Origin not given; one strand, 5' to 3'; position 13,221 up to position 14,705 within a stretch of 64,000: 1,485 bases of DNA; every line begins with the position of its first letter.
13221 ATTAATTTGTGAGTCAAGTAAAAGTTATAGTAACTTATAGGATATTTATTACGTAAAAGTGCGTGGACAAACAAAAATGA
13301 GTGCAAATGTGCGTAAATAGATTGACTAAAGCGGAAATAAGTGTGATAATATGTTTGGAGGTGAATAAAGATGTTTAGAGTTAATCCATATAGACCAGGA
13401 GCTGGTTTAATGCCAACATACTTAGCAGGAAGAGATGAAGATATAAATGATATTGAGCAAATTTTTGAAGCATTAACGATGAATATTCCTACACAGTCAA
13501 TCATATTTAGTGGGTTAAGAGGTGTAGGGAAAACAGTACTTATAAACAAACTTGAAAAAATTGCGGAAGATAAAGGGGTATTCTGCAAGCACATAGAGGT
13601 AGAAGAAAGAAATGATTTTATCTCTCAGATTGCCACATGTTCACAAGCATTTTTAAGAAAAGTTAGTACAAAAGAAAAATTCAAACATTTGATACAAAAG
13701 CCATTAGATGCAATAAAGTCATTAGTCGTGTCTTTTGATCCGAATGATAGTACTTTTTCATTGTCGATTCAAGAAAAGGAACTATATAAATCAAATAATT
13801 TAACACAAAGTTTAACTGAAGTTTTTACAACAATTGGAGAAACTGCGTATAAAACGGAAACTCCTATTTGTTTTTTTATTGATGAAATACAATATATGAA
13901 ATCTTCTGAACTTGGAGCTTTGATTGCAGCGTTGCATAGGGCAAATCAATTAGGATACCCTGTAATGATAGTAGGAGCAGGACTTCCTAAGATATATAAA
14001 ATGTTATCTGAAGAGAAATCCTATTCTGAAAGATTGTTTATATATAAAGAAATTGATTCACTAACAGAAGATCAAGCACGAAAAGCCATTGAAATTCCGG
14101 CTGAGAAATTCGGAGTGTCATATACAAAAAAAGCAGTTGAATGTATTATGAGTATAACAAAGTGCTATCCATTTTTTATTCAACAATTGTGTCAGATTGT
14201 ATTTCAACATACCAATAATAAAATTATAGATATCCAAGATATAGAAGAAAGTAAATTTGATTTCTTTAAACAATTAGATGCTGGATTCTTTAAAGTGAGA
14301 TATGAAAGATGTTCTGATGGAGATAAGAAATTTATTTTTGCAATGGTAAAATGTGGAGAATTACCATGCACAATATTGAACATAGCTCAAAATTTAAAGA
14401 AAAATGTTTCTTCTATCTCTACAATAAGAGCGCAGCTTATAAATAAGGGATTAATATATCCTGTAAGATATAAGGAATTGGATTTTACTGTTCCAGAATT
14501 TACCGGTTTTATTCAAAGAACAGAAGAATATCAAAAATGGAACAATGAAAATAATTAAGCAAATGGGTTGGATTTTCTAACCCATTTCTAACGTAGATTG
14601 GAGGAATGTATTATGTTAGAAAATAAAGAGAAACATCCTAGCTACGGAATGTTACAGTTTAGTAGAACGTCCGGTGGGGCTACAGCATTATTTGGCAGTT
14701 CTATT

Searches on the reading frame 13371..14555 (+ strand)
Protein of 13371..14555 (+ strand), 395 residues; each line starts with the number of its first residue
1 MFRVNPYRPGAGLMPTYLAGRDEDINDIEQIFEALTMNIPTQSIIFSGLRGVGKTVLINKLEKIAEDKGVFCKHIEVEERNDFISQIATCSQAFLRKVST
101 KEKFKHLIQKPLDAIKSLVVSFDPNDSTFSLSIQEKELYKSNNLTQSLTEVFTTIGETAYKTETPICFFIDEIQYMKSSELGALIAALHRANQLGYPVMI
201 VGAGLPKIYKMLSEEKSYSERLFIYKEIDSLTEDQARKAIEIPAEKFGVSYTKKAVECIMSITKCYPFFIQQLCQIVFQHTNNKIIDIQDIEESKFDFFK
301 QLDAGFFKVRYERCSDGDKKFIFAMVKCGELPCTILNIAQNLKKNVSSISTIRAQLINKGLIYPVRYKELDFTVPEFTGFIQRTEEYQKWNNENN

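Call 22: search_protein_families(library=phrogs, proteins=[window:13371-14555:+], max_evalue=0.001)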
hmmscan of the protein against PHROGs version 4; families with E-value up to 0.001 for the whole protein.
window:13371-14555:+ (395 aa): 2 families
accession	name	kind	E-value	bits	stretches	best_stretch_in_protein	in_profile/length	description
phrog_6841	-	unknown function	3.8e-20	73.2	1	5-281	22-283/470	-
phrog_761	-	other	0.00039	21.2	1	24-70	2-48/362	thymidylate kinase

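Call 83: search_protein_families(library=pfam, proteins=[window:13371-14555:+], max_evalue=0.001)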
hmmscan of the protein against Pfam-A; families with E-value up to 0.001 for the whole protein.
window:13371-14555:+ (395 aa): 4 families
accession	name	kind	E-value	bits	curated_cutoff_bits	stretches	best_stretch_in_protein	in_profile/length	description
PF13191.12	AAA_16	-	1.4e-13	52.1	32.6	1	18-201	2-167/167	AAA ATPase domain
PF13401.12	AAA_22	-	8e-07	29.9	27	1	42-212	6-130/130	AAA domain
PF13173.12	AAA_14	-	4.8e-06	27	27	0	124-208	28-103/129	AAA domain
PF01637.24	ATPase_2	-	1e-05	25.9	33.2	1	21-189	4-136/225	ATPase domain predominantly from Archaea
